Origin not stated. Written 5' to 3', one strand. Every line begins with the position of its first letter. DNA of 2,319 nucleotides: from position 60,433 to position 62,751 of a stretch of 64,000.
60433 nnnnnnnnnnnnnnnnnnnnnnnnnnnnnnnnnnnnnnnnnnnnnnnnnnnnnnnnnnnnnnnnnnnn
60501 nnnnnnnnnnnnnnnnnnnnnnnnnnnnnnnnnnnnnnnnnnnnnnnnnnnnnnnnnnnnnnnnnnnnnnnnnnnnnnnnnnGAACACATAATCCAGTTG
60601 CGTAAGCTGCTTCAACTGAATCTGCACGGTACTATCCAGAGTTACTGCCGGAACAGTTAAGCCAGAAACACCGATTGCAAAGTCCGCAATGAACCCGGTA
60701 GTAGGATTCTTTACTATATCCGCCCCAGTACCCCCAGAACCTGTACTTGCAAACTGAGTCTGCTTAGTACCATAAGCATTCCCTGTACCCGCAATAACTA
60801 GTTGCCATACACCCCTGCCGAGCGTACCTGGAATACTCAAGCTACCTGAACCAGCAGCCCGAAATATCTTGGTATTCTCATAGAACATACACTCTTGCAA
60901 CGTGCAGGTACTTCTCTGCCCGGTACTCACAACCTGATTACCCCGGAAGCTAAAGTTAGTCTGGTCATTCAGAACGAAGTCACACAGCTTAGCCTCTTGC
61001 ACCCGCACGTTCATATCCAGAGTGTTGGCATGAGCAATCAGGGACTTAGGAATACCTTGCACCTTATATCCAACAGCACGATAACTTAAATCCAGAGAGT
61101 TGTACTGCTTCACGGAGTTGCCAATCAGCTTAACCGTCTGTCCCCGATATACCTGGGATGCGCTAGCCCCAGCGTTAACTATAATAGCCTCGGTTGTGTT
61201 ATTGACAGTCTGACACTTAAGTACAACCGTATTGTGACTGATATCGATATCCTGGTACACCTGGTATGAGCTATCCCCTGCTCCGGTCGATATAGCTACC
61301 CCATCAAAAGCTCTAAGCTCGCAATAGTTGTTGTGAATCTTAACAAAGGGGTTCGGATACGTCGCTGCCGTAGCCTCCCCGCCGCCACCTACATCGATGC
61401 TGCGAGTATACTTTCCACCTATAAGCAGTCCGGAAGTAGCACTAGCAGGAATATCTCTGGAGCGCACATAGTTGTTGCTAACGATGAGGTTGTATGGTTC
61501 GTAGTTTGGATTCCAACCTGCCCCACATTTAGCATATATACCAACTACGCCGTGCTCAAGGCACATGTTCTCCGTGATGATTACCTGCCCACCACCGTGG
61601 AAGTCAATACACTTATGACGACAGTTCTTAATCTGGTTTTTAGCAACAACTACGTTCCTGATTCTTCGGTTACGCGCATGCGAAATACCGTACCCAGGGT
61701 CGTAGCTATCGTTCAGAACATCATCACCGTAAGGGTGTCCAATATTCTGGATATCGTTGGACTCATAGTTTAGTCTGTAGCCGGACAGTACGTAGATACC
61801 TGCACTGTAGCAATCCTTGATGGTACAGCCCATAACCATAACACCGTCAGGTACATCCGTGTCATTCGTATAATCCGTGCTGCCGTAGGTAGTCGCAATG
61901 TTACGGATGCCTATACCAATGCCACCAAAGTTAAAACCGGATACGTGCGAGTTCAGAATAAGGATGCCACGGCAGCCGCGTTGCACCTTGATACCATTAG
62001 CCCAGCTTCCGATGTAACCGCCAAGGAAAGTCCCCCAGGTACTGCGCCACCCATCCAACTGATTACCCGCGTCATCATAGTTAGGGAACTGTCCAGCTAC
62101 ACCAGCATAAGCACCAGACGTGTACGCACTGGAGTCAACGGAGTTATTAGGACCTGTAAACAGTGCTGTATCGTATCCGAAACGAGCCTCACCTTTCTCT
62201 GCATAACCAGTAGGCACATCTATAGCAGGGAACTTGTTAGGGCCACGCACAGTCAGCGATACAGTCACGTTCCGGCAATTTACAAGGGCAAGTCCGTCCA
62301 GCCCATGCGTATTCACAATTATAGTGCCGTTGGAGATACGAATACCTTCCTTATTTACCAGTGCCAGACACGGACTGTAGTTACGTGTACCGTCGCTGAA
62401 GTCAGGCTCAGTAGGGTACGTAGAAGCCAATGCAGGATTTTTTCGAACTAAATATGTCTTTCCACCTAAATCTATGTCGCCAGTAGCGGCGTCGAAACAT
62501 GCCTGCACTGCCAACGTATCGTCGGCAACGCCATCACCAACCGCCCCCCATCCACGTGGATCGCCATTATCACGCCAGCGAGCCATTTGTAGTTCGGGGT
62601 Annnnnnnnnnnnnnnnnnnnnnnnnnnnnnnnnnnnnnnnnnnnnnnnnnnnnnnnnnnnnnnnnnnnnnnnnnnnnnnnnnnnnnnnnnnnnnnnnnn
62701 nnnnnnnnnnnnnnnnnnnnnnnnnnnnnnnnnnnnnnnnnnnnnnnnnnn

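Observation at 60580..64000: Two consecutive beta-helix tailspike-like genes, possible depolymerases; the second is cut by the window edge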

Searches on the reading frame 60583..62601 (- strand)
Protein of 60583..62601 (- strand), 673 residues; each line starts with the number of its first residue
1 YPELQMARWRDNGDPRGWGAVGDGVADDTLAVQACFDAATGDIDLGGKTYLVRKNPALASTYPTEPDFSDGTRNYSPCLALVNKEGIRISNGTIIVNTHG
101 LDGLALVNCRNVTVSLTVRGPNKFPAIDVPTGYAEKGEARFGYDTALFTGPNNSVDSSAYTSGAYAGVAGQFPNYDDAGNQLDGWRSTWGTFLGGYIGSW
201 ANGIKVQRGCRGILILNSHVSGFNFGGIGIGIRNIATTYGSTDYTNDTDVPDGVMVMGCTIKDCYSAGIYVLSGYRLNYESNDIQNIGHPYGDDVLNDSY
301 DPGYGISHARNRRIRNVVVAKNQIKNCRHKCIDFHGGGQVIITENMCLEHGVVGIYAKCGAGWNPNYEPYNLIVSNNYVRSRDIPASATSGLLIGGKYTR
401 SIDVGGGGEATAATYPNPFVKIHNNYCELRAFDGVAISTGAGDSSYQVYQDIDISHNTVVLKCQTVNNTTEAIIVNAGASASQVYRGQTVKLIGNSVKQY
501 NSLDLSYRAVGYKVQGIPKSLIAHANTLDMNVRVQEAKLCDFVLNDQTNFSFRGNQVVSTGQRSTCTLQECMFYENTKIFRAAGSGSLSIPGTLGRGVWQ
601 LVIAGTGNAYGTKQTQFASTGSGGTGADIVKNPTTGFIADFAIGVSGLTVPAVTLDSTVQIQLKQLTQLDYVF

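Call 38: search_dna_similar(query=window:60583-62601:-, collection=phages, mode=protein, max_rows=40)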
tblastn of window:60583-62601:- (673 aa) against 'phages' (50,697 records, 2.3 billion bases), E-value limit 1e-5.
Records with a match: 20; places in all: 28; records where one place covers at least 80% of the query: 15.
Best place of each record, by identity: 90-95% 1; 80-90% 3; 60-80% 12; <60% 4.
By first word of the organism name: Enterobacter 10; Escherichia 3; Salmonella 2; Shigella 2; Bacillus 2; Cytobacillus 1.
By host as written in the record: Enterobacter cloacae 6; - 2; Escherichia coli 2; Shigella boydii 2; Bacillus halmapalus DSM 29712 2; Enterobacter cloacae ATCC 50398 ZM 1; Enterobacter cloacae (BPA MR KB) 1; Enterobacter cloacae (BPA MR E3) 1; and 3 more.
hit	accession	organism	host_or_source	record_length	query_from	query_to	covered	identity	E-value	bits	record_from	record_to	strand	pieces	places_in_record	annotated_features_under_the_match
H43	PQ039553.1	Enterobacter phage vB_Ecl_MII_002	Enterobacter cloacae ATCC 50398 ZM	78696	1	672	100%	91.1%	0e+0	1191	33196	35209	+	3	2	rasttk_feature_creation_tool=svr_big_repeats | svr_condense_repeats | hypothetical protein (x5)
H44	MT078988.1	Salmonella phage P46FS4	-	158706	33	672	95%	89.7%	0e+0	1129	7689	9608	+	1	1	tail fibers protein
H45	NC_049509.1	Salmonella phage P46FS4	-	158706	33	672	95%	89.7%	0e+0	1129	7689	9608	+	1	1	tail spike protein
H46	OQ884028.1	Enterobacter phage SDFMU_Pec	Enterobacter cloacae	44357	33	625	88%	89.7%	0e+0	1049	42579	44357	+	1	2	none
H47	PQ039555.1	Enterobacter phage vB_Ecl_MII_004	Enterobacter cloacae (BPA MR KB)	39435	9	672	98%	78.3%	7e-98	1031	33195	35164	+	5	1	hypothetical protein (x6) | tail fiber protein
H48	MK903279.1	Escherichia phage Peacock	Escherichia coli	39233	1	672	100%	70.8%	0e+0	936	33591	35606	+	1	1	tail spike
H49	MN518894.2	Escherichia virus LS2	Escherichia coli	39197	1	672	100%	70.2%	0e+0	925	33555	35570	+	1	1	tail spike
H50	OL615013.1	Shigella phage ChubbyThor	Shigella boydii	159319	11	672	98%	68.7%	0e+0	884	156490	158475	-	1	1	putative tail fibers protein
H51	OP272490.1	Enterobacter phage 01_vB_Eclo_IJM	Enterobacter cloacae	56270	33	673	95%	70.7%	0e+0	849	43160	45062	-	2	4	hypothetical protein (x8)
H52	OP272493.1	Enterobacter phage 04_vB_Eclo_IJM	Enterobacter cloacae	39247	9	591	85%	78.9%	4e-175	846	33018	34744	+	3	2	hypothetical protein (x8)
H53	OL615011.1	Shigella phage vB_SboS_Gloob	Shigella boydii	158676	33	672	95%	69.5%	0e+0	888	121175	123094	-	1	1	putative right-handed parallel beta-helix | putative virulence-associated protein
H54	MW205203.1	Enterobacter phage BUCT554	Enterobacter cloacae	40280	33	673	95%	66.0%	0e+0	840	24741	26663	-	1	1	right-handed parallel beta-helix repeat-containing protein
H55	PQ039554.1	Enterobacter phage vB_Ecl_MII_003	Enterobacter cloacae (BPA MR E3)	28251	33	672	95%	63.5%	0e+0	793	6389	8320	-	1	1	hypothetical protein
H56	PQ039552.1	Enterobacter phage vB_Ecl_MII_001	Enterobacter cloacae ATCC 50398 MR2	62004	33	672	95%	63.3%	0e+0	800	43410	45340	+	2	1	hypothetical protein (x3)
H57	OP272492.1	Enterobacter phage 03_vB_Eclo_IJM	Enterobacter cloacae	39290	2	372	53%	79.3%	0e+0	506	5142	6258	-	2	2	hypothetical protein (x7)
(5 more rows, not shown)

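Call 54: search_solved_structures(query=A4, max_evalue=1, show_alignments=2)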
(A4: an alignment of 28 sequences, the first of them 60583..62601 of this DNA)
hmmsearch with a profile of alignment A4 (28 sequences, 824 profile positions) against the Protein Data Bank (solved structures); distinct sequences matched with E-value up to 1: 16.
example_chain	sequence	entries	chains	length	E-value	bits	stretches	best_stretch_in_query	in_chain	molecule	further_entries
9vvr_A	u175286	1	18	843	1.2e-18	69.9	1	35-191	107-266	Tail spike protein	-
4oj5_A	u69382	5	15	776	2.4e-14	55.7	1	70-189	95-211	Tailspike protein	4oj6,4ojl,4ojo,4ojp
8x8m_A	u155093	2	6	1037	2.6e-14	55.6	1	71-208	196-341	Probable tail spike protein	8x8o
9d84_A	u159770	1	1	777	7.9e-10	40.8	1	62-170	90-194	Gp48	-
9lna_A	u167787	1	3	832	3.7e-09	38.5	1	42-172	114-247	Tail fibers protein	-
9occ_G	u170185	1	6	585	8.4e-09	37.4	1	65-166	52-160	Putative tail protein gp13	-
9d80_D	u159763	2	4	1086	1.1e-07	33.7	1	74-172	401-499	Tail fiber protein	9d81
6nw9_A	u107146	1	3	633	1.7e-07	33.1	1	70-199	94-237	Tailspike protein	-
5w6f_A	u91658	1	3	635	1.7e-07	33.1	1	70-199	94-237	tailspike protein 3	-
5m5z_A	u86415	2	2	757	4.7e-07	31.6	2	127-193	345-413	Beta-1,3-glucanase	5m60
5w6h_A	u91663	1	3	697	8.3e-07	30.8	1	70-152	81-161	tailspike protein 4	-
4mr0_A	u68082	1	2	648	3e-05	25.6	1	81-204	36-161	Plasmin and fibronectin-binding protein A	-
4qnl_A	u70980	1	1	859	0.00015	23.3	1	69-142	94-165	Tail fiber protein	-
8xfq_A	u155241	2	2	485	0.005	18.3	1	167-204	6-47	mannuronan 5-epimerase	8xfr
8ja4_A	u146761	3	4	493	0.0051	18.2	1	167-204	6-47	mannuronan 5-epimerase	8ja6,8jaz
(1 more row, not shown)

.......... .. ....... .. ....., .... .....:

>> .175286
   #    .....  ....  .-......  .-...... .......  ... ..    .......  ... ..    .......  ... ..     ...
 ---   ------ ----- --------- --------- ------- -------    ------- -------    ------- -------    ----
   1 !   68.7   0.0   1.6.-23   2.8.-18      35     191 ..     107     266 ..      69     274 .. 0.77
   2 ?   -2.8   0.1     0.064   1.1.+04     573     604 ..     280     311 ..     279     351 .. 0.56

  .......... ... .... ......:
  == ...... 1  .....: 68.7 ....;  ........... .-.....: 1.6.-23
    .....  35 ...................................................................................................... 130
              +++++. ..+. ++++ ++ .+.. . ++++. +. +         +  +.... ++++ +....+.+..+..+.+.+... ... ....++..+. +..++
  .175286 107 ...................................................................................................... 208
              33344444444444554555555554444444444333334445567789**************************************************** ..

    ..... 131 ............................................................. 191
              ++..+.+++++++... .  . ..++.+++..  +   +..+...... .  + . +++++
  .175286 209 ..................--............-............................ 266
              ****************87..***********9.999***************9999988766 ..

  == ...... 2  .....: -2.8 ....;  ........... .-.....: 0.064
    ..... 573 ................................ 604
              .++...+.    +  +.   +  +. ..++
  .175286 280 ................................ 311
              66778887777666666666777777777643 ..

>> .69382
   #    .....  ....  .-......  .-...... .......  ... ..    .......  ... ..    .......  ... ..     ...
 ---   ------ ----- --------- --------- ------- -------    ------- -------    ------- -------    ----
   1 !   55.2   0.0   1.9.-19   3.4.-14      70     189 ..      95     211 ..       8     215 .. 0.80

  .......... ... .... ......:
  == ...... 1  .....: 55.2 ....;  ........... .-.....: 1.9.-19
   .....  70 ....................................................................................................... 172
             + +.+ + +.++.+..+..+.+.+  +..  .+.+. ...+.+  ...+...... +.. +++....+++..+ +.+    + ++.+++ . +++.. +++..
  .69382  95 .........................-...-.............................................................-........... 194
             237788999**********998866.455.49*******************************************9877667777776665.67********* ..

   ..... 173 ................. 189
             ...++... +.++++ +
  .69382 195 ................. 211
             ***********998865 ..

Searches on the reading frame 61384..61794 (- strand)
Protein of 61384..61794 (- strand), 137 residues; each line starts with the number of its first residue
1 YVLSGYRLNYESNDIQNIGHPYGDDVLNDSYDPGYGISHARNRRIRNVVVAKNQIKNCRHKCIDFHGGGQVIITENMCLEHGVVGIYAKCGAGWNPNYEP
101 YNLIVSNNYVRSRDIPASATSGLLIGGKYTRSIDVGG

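Call 76: search_solved_structures(query=window:61384-61794:-, max_evalue=10, show_alignments=5)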
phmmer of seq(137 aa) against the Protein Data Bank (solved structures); distinct sequences matched with E-value up to 10: 0.
